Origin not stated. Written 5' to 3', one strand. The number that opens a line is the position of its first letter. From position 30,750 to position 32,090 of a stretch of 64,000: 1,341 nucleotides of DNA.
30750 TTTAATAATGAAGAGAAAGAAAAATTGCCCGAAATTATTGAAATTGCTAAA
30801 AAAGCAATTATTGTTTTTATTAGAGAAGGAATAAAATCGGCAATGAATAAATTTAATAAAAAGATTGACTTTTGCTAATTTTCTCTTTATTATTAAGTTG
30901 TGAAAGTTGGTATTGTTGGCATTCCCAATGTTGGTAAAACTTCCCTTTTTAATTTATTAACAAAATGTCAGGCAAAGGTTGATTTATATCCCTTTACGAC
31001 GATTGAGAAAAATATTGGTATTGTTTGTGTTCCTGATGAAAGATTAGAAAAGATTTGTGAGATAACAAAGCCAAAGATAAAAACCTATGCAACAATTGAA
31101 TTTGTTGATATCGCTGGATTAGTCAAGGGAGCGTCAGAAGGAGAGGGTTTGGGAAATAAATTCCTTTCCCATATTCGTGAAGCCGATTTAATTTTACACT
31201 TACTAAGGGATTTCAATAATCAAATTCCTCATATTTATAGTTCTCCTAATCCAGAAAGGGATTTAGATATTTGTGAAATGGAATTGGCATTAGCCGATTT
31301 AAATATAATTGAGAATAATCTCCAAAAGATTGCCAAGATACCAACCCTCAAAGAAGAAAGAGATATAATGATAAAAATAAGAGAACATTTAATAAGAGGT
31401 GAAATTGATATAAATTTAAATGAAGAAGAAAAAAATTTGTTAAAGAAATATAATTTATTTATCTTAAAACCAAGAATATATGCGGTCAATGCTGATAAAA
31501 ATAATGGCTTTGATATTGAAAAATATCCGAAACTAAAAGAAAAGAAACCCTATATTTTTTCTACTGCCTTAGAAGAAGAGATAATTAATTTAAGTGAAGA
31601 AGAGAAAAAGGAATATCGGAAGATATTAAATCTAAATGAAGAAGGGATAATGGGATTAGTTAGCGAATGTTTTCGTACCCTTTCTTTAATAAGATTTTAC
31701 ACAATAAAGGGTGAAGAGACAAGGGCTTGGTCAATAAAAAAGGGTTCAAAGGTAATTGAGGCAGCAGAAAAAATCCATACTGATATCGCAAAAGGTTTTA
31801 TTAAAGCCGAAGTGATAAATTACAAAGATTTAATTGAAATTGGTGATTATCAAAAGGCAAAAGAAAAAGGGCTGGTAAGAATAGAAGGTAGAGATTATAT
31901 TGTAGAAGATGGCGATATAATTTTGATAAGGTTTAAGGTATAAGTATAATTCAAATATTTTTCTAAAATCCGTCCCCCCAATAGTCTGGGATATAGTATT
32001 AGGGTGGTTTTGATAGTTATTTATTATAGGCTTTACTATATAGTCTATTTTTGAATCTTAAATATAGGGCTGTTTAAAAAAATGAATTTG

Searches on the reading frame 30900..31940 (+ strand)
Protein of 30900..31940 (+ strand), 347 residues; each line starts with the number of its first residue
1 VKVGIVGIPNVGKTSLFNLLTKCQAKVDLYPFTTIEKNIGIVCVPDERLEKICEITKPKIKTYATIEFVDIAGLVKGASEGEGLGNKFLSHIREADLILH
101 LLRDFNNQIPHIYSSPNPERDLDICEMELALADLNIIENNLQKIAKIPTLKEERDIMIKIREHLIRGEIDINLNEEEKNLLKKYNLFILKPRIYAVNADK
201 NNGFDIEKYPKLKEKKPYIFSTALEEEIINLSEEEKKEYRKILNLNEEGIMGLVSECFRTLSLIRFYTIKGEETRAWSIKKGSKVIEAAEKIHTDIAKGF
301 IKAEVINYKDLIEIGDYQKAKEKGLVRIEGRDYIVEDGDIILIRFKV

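Call 27: search_protein_families(library=pfam, proteins=[window:30900-31940:+], max_evalue=0.001)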
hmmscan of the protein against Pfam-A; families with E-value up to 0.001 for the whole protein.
window:30900-31940:+ (347 aa): 4 families
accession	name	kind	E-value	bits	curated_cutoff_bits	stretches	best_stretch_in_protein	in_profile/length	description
PF06071.19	YchF-GTPase_C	-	6.4e-33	113.2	27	1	263-345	1-83/84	Protein of unknown function (DUF933)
PF01926.29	MMR_HSR1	-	3e-21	76.1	21.9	1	2-109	1-89/113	50S ribosome-binding GTPase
PF02421.24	FeoB_N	-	7.4e-08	32.5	27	1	2-47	2-47/156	Ferrous iron transport protein B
PF02824.27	TGS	-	3.8e-06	27.3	22.2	1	264-343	1-58/60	TGS domain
